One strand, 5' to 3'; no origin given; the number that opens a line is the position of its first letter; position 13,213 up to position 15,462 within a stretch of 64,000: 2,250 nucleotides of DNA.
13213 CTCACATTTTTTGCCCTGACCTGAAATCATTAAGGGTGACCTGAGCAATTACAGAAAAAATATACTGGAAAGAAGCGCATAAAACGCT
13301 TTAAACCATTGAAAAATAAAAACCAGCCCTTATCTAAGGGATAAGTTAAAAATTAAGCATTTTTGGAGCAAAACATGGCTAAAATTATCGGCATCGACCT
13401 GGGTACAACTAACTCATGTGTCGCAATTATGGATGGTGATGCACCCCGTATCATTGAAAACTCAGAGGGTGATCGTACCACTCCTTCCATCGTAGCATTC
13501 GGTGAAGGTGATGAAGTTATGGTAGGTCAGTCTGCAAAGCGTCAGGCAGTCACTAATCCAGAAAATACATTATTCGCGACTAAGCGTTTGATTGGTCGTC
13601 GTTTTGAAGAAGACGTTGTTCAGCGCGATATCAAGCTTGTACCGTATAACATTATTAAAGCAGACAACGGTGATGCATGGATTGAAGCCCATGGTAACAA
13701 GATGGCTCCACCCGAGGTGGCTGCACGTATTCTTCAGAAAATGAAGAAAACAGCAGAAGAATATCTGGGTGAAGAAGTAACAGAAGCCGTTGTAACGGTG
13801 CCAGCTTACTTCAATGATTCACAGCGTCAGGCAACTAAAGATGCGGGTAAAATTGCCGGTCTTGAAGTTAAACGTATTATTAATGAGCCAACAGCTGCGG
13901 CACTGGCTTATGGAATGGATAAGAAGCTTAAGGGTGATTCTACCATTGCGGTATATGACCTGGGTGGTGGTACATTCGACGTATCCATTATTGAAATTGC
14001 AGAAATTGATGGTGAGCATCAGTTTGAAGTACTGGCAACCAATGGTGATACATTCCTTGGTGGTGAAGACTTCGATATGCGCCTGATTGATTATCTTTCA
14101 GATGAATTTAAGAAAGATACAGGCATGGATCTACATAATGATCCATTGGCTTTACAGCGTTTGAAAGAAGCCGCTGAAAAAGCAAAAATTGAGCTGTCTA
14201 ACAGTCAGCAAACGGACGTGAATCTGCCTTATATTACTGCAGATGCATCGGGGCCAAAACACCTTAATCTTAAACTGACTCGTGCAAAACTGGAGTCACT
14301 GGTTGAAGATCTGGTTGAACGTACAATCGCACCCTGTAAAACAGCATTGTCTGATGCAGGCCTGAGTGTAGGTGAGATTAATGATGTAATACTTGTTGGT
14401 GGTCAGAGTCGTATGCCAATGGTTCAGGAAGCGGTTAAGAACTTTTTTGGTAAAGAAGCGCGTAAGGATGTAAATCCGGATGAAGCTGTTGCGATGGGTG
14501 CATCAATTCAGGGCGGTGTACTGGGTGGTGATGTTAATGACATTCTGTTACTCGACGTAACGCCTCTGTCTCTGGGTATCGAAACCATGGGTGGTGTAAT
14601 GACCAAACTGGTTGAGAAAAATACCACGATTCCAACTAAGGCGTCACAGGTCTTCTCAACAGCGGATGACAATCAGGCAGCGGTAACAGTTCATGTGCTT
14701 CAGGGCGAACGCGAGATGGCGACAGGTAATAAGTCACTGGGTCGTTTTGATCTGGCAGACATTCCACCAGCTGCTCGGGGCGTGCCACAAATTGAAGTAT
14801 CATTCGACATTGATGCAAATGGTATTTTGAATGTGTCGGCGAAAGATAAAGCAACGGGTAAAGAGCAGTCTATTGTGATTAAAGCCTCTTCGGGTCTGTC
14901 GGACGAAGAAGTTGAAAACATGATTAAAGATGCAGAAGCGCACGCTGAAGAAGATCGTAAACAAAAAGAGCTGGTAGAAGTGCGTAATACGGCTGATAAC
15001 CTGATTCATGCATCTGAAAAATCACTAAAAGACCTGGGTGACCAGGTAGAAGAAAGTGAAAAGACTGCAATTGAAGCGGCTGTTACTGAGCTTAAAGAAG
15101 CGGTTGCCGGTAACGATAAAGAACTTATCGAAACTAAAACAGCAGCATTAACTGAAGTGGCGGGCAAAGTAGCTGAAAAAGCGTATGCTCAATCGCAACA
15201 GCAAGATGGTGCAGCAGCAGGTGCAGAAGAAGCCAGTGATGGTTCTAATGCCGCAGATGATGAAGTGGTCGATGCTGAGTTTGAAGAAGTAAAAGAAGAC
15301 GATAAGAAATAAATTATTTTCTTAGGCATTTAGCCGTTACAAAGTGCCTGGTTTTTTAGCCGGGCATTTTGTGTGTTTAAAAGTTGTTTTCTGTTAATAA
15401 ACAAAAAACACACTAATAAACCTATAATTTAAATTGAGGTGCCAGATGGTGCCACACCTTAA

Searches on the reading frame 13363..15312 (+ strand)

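Call 65: search_protein_families(library=pfam, proteins=[window:13363-15312:+], max_evalue=0.00001)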
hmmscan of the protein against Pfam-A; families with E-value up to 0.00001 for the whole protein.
window:13363-15312:+ (649 aa): 2 families
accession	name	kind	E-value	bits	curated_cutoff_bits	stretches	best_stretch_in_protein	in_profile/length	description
PF00012.26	HSP70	-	3.3e-263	874.8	20.6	1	8-608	1-598/599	Hsp70 protein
PF06723.19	MreB_Mbl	-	5.3e-14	52.2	27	1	118-381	72-316/327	MreB/Mbl protein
